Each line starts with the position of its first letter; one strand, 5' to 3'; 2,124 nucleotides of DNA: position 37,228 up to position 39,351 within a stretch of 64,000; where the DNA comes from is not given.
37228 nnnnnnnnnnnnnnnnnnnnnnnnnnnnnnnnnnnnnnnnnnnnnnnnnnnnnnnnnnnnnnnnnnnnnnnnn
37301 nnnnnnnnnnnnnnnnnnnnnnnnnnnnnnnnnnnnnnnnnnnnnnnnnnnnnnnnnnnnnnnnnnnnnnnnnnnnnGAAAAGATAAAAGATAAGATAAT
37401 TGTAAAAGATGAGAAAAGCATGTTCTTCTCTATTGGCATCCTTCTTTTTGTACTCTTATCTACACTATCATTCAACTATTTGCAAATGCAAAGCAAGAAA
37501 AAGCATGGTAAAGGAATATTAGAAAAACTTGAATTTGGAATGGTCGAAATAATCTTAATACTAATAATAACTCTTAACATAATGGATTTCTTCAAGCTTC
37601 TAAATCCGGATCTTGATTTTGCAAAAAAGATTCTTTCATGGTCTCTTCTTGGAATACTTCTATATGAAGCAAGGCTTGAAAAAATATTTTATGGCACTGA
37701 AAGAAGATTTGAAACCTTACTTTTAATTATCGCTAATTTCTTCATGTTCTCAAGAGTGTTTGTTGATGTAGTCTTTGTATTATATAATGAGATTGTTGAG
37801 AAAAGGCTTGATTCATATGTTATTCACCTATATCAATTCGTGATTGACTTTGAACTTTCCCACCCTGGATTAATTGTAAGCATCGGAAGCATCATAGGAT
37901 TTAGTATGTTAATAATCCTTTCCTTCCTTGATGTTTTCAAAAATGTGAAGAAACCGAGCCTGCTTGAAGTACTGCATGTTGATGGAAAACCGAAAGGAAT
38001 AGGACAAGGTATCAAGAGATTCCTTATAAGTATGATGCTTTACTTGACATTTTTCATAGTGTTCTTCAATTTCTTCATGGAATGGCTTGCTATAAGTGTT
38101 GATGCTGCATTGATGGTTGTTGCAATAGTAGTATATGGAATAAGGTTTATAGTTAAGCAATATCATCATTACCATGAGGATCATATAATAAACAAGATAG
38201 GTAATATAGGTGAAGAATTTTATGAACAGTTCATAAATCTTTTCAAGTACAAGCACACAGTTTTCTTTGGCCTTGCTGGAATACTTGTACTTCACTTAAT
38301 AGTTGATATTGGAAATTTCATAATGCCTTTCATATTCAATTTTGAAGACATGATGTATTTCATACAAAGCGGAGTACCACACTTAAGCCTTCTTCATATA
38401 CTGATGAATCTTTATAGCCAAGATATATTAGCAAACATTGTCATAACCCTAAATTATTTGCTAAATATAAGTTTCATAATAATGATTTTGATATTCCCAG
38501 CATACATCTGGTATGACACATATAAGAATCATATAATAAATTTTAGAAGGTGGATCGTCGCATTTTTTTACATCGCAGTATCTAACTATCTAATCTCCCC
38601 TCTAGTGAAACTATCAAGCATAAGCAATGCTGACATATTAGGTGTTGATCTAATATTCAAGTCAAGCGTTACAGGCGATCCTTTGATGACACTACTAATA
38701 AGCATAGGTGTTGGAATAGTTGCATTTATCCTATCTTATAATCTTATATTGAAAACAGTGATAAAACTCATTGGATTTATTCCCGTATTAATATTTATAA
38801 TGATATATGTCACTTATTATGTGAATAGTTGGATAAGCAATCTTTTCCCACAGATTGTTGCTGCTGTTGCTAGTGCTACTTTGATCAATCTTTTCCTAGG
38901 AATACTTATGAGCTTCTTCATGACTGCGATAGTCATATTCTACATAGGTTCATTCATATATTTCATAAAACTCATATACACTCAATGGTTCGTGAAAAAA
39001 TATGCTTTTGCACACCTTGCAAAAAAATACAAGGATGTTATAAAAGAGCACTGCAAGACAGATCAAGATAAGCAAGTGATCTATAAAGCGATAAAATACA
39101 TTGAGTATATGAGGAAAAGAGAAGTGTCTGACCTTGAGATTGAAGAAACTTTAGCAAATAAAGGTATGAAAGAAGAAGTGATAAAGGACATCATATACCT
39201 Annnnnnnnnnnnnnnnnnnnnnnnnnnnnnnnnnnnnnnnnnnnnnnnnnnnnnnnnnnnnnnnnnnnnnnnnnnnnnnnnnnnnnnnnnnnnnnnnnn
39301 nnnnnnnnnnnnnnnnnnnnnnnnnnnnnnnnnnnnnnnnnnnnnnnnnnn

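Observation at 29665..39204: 3179-aa surface giant: beta-helix + FN3 + Cys-rich D/C motif + acidic NET repeats + ~550-aa polytopic C-terminal membrane domain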

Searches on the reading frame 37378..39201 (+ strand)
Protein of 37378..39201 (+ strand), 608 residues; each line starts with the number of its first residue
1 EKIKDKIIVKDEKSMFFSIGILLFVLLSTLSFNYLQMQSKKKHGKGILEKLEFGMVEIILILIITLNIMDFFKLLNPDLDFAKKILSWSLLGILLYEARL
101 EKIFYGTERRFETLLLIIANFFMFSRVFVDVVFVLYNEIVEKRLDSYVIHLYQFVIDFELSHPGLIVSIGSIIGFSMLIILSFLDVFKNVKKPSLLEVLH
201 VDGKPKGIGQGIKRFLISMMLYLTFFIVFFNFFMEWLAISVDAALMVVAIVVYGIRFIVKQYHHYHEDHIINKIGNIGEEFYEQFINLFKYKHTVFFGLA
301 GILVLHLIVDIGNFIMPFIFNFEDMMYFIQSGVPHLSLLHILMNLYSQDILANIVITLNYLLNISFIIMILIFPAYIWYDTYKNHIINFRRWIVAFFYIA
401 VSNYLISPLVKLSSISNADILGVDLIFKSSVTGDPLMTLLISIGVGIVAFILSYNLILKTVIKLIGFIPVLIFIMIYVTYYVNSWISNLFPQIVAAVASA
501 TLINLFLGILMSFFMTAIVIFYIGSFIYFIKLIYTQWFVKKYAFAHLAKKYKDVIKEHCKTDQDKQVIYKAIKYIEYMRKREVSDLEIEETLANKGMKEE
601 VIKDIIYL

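Call 7: find_homologous_proteins(query=window:37378-39201:+, max_evalue=0.001)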
Query window:37378-39201:+ (608 aa): 9 proteins with E <= 0.001 among 8000 candidates.
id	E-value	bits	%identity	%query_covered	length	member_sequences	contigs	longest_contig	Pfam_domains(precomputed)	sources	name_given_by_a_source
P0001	6.6e-183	628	48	98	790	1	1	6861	-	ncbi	-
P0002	1.7e-59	220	33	67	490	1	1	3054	-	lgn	-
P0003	3.9e-59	219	39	61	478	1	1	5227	-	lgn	-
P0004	6.2e-56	209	34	65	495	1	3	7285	-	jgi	-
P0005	8.6e-55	205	34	64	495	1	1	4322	-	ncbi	-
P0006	1.1e-54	205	36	62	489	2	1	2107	-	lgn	-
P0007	7.5e-36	142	29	38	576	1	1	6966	-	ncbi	ncbi:MAG: hypothetical protein ACOCWQ_03895 [Nanoarchaeota archaeon]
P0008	6.6e-29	119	29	61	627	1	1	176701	-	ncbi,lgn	-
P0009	3.9e-15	74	30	44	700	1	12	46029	-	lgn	-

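Call 15: find_encoding_contigs(protein=P0004, flank=6000, max_places=4)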
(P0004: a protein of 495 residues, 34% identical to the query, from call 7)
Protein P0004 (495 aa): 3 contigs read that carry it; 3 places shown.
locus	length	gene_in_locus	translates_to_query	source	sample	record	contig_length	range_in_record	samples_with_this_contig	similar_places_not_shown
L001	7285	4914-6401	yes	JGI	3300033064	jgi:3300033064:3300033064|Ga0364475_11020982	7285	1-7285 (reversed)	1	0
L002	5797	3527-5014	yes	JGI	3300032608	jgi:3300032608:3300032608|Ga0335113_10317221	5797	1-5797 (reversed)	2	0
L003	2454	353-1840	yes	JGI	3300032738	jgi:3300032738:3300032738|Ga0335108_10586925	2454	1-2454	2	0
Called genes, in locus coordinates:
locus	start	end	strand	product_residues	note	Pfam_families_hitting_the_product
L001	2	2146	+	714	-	?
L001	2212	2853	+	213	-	PF00227:Proteasome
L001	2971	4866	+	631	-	PF17214:KH_TffA, PF00753:Lactamase_B, PF16661:Lactamase_B_6, PF23023:Anti-Pycsar_Apyc1, PF12706:Lactamase_B_2, PF10996:Beta-Casp, PF07521:RMMBL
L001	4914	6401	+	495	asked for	-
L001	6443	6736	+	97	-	PF21473:OB_Ssb-like, PF01336:tRNA_anti-codon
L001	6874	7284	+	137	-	?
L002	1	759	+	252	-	?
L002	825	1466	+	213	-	PF00227:Proteasome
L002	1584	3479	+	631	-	PF17214:KH_TffA, PF00753:Lactamase_B, PF16661:Lactamase_B_6, PF23023:Anti-Pycsar_Apyc1, PF12706:Lactamase_B_2, PF10996:Beta-Casp, PF07521:RMMBL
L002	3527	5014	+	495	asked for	-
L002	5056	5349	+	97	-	PF21473:OB_Ssb-like, PF01336:tRNA_anti-codon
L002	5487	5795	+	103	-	?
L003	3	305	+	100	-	?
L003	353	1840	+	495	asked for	-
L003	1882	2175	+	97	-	PF21473:OB_Ssb-like, PF01336:tRNA_anti-codon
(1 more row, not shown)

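Call 20: search_protein_representatives(protein=window:37378-39201:+)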
Query: 608 residues. Proteins with E-value up to 0.001 (for the whole library): 421; up to 1e-10: 351; up to 1e-30: 171. The best 150 are listed.
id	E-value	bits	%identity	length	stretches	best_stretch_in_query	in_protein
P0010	0.0e+00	1278.8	100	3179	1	1-608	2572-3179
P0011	1.3e-195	668.2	51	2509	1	2-608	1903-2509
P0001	2.1e-183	627.9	48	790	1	2-608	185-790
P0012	6.9e-81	289.4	39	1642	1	44-548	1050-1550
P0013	1.4e-73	265.3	36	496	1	49-534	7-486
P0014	4.6e-73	263.5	33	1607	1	5-602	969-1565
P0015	6.0e-72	259.9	35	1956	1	37-543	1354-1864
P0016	1.2e-66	242.4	36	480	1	47-538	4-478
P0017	9.0e-66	239.5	34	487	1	54-530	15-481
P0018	1.7e-65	238.5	36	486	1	46-531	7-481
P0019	3.1e-64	234.4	33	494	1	46-532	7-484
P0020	1.6e-63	232.0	35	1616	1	5-550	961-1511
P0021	3.0e-62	227.8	35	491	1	42-533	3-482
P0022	1.5e-61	225.5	32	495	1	47-533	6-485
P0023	4.1e-60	220.8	34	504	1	55-534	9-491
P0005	2.7e-55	204.9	35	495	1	49-531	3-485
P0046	8.0e-54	200.0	33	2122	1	39-538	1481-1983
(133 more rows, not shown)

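Call 22: find_homologous_proteins(query=A1, max_evalue=0.00001)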
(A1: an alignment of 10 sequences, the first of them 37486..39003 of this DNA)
Query A1 (10 sequences) (506 aa, profile of the alignment): 1 proteins with E <= 0.00001 among 8000 candidates.
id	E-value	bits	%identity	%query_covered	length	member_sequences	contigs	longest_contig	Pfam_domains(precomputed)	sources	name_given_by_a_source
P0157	2.2e-141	490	33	91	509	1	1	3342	-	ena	-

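Call 25: search_solved_structures(query=A2, max_evalue=10)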
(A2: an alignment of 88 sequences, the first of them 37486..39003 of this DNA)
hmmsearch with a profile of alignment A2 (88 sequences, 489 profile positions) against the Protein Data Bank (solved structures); distinct sequences matched with E-value up to 10: 1.
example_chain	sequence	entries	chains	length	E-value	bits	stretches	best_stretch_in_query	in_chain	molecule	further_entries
7uea_C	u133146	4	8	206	0.17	13.9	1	387-470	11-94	Cytochrome c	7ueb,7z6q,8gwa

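Call 27: search_protein_families(library=pfam, proteins=[P0011, P0012, P0014, P0015, P0046], max_evalue=0.01)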
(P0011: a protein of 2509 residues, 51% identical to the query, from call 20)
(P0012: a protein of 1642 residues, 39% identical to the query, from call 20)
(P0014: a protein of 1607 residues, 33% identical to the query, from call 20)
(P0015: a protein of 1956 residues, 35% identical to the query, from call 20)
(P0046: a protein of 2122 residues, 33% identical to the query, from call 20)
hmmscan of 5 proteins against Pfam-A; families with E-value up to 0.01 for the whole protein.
P0011 (2509 aa): 3 families
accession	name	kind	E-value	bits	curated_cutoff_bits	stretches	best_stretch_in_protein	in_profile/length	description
PF16656.11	Pur_ac_phosph_N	-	6.2e-06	27.1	30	1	1370-1457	5-93/93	Purple acid Phosphatase, N-terminal domain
PF11617.13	Cu-binding_MopE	-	4.1e-05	24.2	27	1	1572-1605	1-30/30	Putative metal-binding motif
PF15418.12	DUF4625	-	0.0088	16.8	27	1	271-335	10-79/131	Domain of unknown function (DUF4625)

P0012 (1642 aa): 0 families

P0014 (1607 aa): 0 families

P0015 (1956 aa): 1 family
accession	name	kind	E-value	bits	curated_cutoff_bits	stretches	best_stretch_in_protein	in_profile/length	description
PF24517.2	CBM96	-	2e-15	57.4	26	1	89-232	3-145/164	Carbohydrate-binding module family 96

P0046 (2122 aa): 2 families
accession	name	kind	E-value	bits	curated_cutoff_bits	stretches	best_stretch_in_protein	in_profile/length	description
PF17892.7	Cadherin_5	-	7.2e-06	26.2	26.5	1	152-237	3-92/98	Cadherin-like domain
PF17963.7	Big_9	-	8.2e-06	27.1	23.6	1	153-240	3-88/89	Bacterial Ig domain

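Call 33: list_cluster_members(proteins=[P0010, P0011, P0001, P0012, P0014, P0015, P0013, P0016, P0005, P0008])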
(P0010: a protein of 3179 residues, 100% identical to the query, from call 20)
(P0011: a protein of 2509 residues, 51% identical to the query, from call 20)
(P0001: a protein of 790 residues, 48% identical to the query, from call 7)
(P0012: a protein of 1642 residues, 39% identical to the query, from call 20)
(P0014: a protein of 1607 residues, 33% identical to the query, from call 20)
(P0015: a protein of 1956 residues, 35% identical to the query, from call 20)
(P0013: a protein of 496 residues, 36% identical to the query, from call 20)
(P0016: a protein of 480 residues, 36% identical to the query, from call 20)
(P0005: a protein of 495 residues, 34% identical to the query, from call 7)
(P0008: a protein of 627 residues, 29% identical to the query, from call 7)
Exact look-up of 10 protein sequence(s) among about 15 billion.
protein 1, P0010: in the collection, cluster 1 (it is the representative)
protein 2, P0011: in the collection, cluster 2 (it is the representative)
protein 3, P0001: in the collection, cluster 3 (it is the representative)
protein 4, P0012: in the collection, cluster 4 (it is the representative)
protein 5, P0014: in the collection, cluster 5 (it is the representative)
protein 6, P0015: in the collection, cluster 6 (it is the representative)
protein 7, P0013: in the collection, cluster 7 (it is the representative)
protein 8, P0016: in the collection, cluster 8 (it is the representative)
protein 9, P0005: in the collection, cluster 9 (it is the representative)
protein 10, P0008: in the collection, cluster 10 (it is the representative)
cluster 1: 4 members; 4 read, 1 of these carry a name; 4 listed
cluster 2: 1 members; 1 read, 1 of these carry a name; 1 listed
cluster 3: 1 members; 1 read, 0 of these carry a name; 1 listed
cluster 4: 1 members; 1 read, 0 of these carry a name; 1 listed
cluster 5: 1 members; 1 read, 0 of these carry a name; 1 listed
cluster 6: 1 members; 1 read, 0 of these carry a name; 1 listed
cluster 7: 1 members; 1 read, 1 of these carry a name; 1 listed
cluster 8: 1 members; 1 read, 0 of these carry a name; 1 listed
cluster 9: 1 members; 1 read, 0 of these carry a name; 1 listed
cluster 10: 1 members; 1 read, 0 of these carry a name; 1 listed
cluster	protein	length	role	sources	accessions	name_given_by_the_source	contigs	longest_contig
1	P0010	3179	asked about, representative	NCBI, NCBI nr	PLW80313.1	hypothetical protein C0585_03275 [Candidatus Woesearchaeota archaeon] | MAG: hypothetical protein C0585_03275 [Candidatus Woesearchaeota archaeon]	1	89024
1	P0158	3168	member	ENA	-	-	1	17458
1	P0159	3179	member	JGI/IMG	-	-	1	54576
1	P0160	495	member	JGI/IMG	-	-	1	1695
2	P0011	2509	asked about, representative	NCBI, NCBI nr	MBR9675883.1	hypothetical protein GOV05_02635 [Candidatus Woesearchaeota archaeon] | hypothetical protein [Candidatus Woesearchaeota archaeon]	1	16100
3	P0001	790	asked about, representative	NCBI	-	-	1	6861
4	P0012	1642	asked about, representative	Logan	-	-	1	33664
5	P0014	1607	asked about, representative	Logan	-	-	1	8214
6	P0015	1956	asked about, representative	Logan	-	-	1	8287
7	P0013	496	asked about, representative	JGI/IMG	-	hypothetical protein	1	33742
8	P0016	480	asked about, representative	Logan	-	-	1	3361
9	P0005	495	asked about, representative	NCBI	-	-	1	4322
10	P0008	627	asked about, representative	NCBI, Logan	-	-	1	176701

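Call 34: predict_structure(alignment_id=A2)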
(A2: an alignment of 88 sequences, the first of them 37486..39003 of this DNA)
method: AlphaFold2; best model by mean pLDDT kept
length: 506 residues; sequences in the alignment: 88
mean_pLDDT: 91.0   pTM: 0.89
mean pLDDT of the five models: 91.0, 89.6, 89.6, 88.6, 88.4
residues with pLDDT >= 90: 377; 70-90: 110; 50-70: 12; < 50: 7
segments of 3 or more residues with pLDDT < 50: 2-8
pLDDT, mean of each block of 10 residues (from residue 1): 49 75 88 92 93 91 95 97 96 92 93 96 95 96 98 97 96 98 97 90 74 82 75 78 88 95 95 88 82 80 94 96 97 95 93 95 98 94 88 94 98 98 95 97 96 95 95 95 96 94 75
secondary structure, 60 per line:
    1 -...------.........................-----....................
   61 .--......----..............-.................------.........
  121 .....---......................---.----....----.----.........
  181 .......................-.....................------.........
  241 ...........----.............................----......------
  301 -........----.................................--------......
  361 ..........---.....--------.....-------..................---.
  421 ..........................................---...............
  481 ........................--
elements in order: H11-35 H41-61 H64-69 H74-87 H89-105 H112-125 H129-150 H159-162 H172-203 H205-225 H232-251 H256-284 H289-294 H302-309 H314-346 H355-370 E374-378 E387-391 H399-416 H420-462 H466-504

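Call 49: find_related_loci(query=A4, collection=genome_contigs, flank=6000)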
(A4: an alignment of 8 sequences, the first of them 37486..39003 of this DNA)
Query A4 (506 aa) in genome_contigs; peptide patterns used: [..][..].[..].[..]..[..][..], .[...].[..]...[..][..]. (x = any residue, [..] = any of these).
128 stretches matched a pattern; 86 encode a relative of the query (tblastn E <= 1e-3); the best 80 are kept; 80 distinct loci.
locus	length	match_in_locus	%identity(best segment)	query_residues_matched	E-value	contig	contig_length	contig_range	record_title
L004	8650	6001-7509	54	4-506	4e-159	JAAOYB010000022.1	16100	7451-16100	Candidatus Woesearchaeota archaeon isolate DPANNHV_H2.bin.12 k83_676620, whole genome shotgun sequence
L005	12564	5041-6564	54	3-506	6e-173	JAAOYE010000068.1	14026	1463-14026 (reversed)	Candidatus Woesearchaeota archaeon isolate DPANNHV_H2.bin.54 k83_1495890, whole genome shotgun sequence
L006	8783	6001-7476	34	5-500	3e-74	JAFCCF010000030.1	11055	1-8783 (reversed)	MAG: Candidatus Aminicenantes bacterium isolate AB_1215_Bin_51 AB_1215_Bin_51.fna_scaffold_9293, whole genome shotgun se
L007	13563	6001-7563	34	7-505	8e-74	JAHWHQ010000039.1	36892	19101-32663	MAG: Candidatus Woesearchaeota archaeon isolate MP5_5_87 k127_24260300, whole genome shotgun sequence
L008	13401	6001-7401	34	13-494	6e-71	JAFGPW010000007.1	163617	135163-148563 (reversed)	MAG: Candidatus Woesearchaeota archaeon isolate Zod_Metabat.712 k87_6482564, whole genome shotgun sequence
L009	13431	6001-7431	35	9-494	2e-69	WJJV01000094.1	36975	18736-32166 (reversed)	MAG: Candidatus Woesearchaeota archaeon isolate Bin_534 k141_3508386, whole genome shotgun sequence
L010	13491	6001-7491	32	3-500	6e-69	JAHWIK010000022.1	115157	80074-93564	MAG: Candidatus Woesearchaeota archaeon isolate YT1_182 k127_46713792, whole genome shotgun sequence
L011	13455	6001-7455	32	6-494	9e-69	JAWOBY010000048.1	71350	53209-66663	MAG: Candidatus Woesearchaeota archaeon isolate BLK3-3.bin.38 k191_2788563, whole genome shotgun sequence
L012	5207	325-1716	33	21-486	3e-67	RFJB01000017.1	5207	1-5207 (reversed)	MAG: Candidatus Woesearchaeota archaeon isolate J091 k99_178515, whole genome shotgun sequence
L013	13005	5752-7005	36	34-448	4e-67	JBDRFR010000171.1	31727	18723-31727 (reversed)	MAG: Nanoarchaeota archaeon isolate MEGAHIT-group-1.382 k141_13958144, whole genome shotgun sequence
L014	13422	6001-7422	34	10-494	2e-65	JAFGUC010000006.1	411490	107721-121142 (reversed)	MAG: Candidatus Woesearchaeota archaeon isolate ZodW_maxbin.125 k87_1599004, whole genome shotgun sequence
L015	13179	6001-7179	39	31-424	5e-64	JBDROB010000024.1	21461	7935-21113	MAG: Candidatus Woesearchaeota archaeon isolate MEGAHIT-group-1.927 k141_5511996, whole genome shotgun sequence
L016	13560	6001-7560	31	1-501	1e-63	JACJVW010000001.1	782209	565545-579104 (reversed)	MAG: Candidatus Woesearchaeota archaeon isolate HK-STAS-Nano-5 HK-STAS-Nano-5_1, whole genome shotgun sequence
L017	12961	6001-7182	34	21-417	2e-62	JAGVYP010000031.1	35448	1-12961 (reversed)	Candidatus Woesearchaeota archaeon isolate RIFCSPHIGHO2_02_FULL_36_9 rifcsphigho2_02_scaffold_2313, whole genome shotgun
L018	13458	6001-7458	30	13-491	2e-62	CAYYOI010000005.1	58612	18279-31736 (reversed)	MAG TPA_asm: uncultured Methanosarcinales archaeon isolate SRP252850_co1_50 genome assembly, contig: NODE_642_length_586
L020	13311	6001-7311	35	34-445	7e-62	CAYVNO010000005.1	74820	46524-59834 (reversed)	MAG TPA_asm: uncultured Methanosarcinales archaeon isolate SRP200020_co3_56 genome assembly, contig: NODE_412_length_748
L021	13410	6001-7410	33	7-491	1e-61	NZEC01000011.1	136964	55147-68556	MAG: archaeon isolate ARS102 81129, whole genome shotgun sequence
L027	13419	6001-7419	30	11-491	1e-60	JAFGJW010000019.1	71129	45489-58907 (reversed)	MAG: Candidatus Woesearchaeota archaeon isolate Zod_Metabat.297 k87_12842051, whole genome shotgun sequence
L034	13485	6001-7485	32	1-505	1e-55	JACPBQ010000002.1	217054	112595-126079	MAG: Candidatus Woesearchaeota archaeon isolate NC_groundwater_261_Ag_S-0.2um_40_15 S5_GD2017_2_S2_scaffold_35, whole ge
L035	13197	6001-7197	31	10-416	5e-52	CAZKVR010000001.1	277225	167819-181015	MAG TPA_asm: uncultured Methanosarcinales archaeon isolate SRP252850_co1_51 genome assembly, contig: NODE_6_length_27722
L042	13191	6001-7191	30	1-406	1e-48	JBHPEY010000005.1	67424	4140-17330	Nanoarchaeota archaeon isolate SAG AM-311-I03 NODE_5_length_67424_cov_29.139159, whole genome shotgun sequence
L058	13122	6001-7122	33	13-393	2e-42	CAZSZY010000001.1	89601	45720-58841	MAG TPA_asm: uncultured Methanosarcinales archaeon isolate SRP191223_co1_382 genome assembly, contig: NODE_98_length_896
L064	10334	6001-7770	31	9-494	5e-40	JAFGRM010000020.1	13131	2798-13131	MAG: Candidatus Woesearchaeota archaeon isolate Zod_Metabat.828 k87_2341360, whole genome shotgun sequence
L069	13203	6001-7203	33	13-417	5e-38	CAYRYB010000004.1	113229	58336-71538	MAG TPA_asm: uncultured Methanosarcinales archaeon isolate binchicken_co164_146 genome assembly, contig: NODE_5_length_1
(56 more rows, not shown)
